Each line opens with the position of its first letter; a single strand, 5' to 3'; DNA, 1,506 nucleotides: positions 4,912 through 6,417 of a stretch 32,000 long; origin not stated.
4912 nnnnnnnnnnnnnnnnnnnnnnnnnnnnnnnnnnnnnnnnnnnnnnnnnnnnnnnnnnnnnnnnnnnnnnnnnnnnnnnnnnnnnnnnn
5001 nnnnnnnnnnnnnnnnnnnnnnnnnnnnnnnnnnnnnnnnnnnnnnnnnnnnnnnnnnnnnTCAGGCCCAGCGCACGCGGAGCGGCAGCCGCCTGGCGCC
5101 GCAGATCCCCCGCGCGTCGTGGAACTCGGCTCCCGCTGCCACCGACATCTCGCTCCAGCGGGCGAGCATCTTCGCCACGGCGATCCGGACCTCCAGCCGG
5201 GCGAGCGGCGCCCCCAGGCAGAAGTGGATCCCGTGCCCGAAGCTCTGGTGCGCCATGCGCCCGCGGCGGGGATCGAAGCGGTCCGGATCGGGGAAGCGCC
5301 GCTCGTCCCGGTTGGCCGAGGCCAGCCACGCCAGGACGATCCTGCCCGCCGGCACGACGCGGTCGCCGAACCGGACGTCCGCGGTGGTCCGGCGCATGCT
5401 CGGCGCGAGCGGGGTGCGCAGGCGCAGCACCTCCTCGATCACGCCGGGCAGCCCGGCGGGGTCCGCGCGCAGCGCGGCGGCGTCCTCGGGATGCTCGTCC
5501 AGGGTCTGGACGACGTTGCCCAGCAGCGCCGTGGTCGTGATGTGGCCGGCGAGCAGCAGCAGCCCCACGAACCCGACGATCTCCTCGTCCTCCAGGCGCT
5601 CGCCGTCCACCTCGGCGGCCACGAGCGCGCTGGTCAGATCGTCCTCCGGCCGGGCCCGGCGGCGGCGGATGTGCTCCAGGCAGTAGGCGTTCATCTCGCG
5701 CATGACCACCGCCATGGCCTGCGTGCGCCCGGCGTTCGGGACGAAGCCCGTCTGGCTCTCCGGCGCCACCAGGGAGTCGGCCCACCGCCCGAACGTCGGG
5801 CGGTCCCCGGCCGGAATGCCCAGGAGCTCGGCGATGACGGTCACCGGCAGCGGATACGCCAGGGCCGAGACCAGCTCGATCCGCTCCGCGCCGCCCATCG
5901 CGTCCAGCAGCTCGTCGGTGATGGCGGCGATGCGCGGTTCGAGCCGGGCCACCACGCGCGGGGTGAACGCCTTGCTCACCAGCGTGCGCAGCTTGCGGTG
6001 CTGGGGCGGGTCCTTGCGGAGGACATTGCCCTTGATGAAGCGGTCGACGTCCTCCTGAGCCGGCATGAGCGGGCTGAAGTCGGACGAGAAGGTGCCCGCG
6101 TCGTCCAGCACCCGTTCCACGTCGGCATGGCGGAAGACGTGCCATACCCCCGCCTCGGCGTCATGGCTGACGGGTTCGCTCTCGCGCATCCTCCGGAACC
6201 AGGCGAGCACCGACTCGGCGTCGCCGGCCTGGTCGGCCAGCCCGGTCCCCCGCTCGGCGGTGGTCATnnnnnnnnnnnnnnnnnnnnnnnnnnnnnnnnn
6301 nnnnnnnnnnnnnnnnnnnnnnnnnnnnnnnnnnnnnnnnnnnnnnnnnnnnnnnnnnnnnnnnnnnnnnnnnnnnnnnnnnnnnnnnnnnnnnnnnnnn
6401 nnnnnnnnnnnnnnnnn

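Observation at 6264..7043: Carrier protein fused to a flavin reductase, sandwiched between an adenylating enzyme and an ATGA-coupled P450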

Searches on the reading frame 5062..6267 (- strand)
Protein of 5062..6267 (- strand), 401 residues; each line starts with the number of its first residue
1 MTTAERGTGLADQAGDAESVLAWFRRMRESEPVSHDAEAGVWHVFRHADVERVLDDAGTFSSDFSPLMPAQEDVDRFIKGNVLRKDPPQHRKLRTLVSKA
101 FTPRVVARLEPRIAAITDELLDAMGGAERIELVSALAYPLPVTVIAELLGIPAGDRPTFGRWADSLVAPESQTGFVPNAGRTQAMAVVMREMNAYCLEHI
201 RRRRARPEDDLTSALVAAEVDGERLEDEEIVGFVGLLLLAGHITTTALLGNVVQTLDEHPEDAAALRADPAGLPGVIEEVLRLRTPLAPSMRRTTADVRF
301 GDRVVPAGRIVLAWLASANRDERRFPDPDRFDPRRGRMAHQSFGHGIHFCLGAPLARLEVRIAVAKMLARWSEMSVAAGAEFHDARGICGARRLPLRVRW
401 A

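Call 5: search_protein_families(library=pfam, proteins=[window:5062-6267:-], max_evalue=0.01)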
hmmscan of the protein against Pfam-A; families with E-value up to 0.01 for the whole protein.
window:5062-6267:- (401 aa): 1 family
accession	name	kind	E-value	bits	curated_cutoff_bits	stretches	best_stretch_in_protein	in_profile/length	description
PF00067.27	p450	-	3e-33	115.7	22.8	3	275-371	326-432/462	Cytochrome P450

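Call 36: search_solved_structures(query=window:5065-6267:-, max_evalue=1e-30)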
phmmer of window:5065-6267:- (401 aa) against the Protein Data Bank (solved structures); distinct sequences matched with E-value up to 1e-30: 327 (the best 60 are shown).
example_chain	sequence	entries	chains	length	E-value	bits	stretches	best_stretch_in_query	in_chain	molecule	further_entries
5vws_A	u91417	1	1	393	7.8e-110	370.9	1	18-397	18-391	Cytochrome P450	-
7ayx_A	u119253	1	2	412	7.7e-100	338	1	25-396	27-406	Cytochrome P450 113A1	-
4ggv_A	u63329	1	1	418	6.6e-99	334.9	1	22-373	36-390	Cytochrome P450 superfamily protein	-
2jjn_A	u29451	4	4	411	1.2e-97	330.7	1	2-396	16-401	CYTOCHROME P450 113A1 | ERYTHROMYCIN B/D C-12 HYDROXYLASE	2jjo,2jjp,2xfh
2wio_A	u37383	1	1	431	1.4e-97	330.5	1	2-396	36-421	ERYTHROMYCIN B/D C-12 HYDROXYLASE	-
3zkp_A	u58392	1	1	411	1.5e-97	330.4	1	2-396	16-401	ERYTHROMYCIN C-12 HYDROXYLASE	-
4e2p_A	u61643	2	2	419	2.2e-96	326.6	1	23-397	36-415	Cytochrome P450 107B1 (P450CVIIB1)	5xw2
9vgm_A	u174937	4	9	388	6.3e-94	318.5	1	19-398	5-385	Cytochrome P450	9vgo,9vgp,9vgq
9vgn_A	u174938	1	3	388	1.4e-93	317.4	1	19-398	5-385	Cytochrome P450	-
6gmf_A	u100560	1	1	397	1.6e-85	290.8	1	21-397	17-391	Putative cytochrome P450 hydroxylase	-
4rm4_A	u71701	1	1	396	7e-82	278.8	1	16-376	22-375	Cytochrome P450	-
5l90_A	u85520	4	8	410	4.5e-79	269.6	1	20-382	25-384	Cytochrome P450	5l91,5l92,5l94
7y97_A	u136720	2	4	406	5.8e-78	265.9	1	20-378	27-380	Cytochrome P450 monooxygenase YjiB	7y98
7y9o_A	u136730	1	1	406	1.5e-77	264.6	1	20-377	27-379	Cytochrome P450 monooxygenase YjiB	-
5z9i_A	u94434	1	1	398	9.9e-75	255.3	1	23-372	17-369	Putative P450-like enzyme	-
5z9j_A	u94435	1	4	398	7.4e-74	252.4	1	23-372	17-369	Putative P450-like enzyme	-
8gue_A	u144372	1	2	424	1.8e-71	244.5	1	38-398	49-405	Cytochrome P450 monooxygenase PikC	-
2whw_A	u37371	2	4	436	1.9e-71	244.5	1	38-398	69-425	CYTOCHROME P450 MONOOXYGENASE | CYTOCHROME P450 HYDROXYLASE PIKC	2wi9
2vz7_A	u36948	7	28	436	1.9e-71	244.5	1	38-398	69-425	CYTOCHROME P450 MONOOXYGENASE | CYTOCHROME P450 HYDROXYLASE PIKC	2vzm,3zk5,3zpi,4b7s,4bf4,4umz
7xbm_A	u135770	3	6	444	2.1e-71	244.3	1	38-398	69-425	Cytochrome P450 monooxygenase PikC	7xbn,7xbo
2bvj_A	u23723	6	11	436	2.4e-71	244.1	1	38-398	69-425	CYTOCHROME P450 MONOOXYGENASE | CYTOCHROME P450 HYDROXYLASE PIKC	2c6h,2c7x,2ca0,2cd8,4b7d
5ofq_A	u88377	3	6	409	3.3e-70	240.4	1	24-371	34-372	Cytochrome P450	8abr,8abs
8w6z_A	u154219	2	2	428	2.8e-66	227.5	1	24-397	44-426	Cytochrome P450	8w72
4yt3_A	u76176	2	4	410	7.4e-65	222.8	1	19-376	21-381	Cytochrome P450(MEG)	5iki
7wex_A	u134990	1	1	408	1e-64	222.3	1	15-378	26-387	Cytochrome P450 hydroxylase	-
3r9b_A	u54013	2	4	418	1.1e-64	222.3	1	80-385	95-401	CYTOCHROME P450 164A2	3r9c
1egy_A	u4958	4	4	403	3e-63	217.5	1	63-381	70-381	CYTOCHROME P450ERYF | CYTOCHROME P450 107A1 | CYTOCHROME P450 ERYF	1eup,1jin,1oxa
5cje_A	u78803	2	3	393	7.5e-63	216.2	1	42-397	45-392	Cytochrome P450 hydroxylase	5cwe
1jip_A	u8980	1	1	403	8.6e-63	216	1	63-381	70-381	CYTOCHROME P450 107A1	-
5xnt_A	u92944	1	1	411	1.1e-62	215.6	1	19-380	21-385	Cytochrome P450 CYP106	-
1jio_A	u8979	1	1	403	1.4e-62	215.3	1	63-381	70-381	CYTOCHROME P450 107A1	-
6gk5_A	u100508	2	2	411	3.8e-62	213.9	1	72-378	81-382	Cytochrome P450 CYP267B1 protein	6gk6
6m4s_A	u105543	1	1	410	6.4e-60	206.5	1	23-382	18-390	Cytochrome P450 hydroxylase sb21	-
8hg9_A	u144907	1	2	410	4.4e-58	200.5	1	21-382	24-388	cytochrome P450 steroid hydroxylase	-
4yzr_A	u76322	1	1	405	8.6e-57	196.3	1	60-380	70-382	Polyketide biosynthesis cytochrome P450 PksS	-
8fz8_A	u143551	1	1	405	9.4e-57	196.1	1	24-378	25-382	Cytochrome P450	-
2wgy_A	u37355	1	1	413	6e-56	193.5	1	23-379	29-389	CYTOCHROME P450 130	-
2wh8_A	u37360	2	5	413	1.9e-55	191.8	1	23-379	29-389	PUTATIVE CYTOCHROME P450 130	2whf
2uuq_A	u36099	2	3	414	2.1e-55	191.7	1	23-379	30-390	CYTOCHROME P450 130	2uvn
4wpz_A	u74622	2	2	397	7.9e-55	189.8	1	40-379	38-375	Cytochrome P450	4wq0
8yhn_A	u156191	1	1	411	1.8e-54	188.6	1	39-376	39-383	Cytochrome P450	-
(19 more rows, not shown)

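Call 43: search_protein_families(library=ncbifam, proteins=[window:5065-6267:-], max_evalue=0.00001)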
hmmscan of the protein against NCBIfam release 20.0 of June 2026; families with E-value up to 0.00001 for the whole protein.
window:5065-6267:- (401 aa): 9 families
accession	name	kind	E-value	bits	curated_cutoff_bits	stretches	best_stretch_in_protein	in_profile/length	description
NF041177.1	Cyp119_Thmprot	equivalog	1.4e-64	218.2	680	1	22-397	3-365/368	cytochrome P450 Cyp119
NF045816.1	PentlenlactSyn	equivalog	2.6e-47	161.4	700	1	32-381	27-376/396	pentalenolactone synthase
TIGR04538.1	P450_cycloAA_1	subfamily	2.5e-41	141.9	500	1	21-378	12-373/395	cytochrome P450, cyclodipeptide synthase-associated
NF041802.1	P450_SolI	exception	3.2e-38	131.3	850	1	83-378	110-402/424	solanimycin biosynthesis cytochrome P450 SolI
TIGR04515.1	P450_rel_GT_act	subfamily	1.2e-37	130.3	343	1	24-377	37-365/386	P450-derived glycosyltransferase activator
TIGR04458.1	CYP450_TxtE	equivalog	8.1e-30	103.7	500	1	25-399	18-403/403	4-nitrotryptophan synthase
NF050147.1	aminopyruv_ApyO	equivalog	2e-21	76.1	525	1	39-372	36-394/444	RiPP biosynthesis cytochrome P450 ApyO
NF045812.1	PentlenOxigase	equivalog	5.9e-16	58.4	800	1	276-380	305-417/444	pentalenene oxygenase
NF051859.1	AlbFlvMonOxTrpSyn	equivalog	1.8e-12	46.6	700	1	201-381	231-436/457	bifunctional albaflavenone monooxygenase/terpene synthase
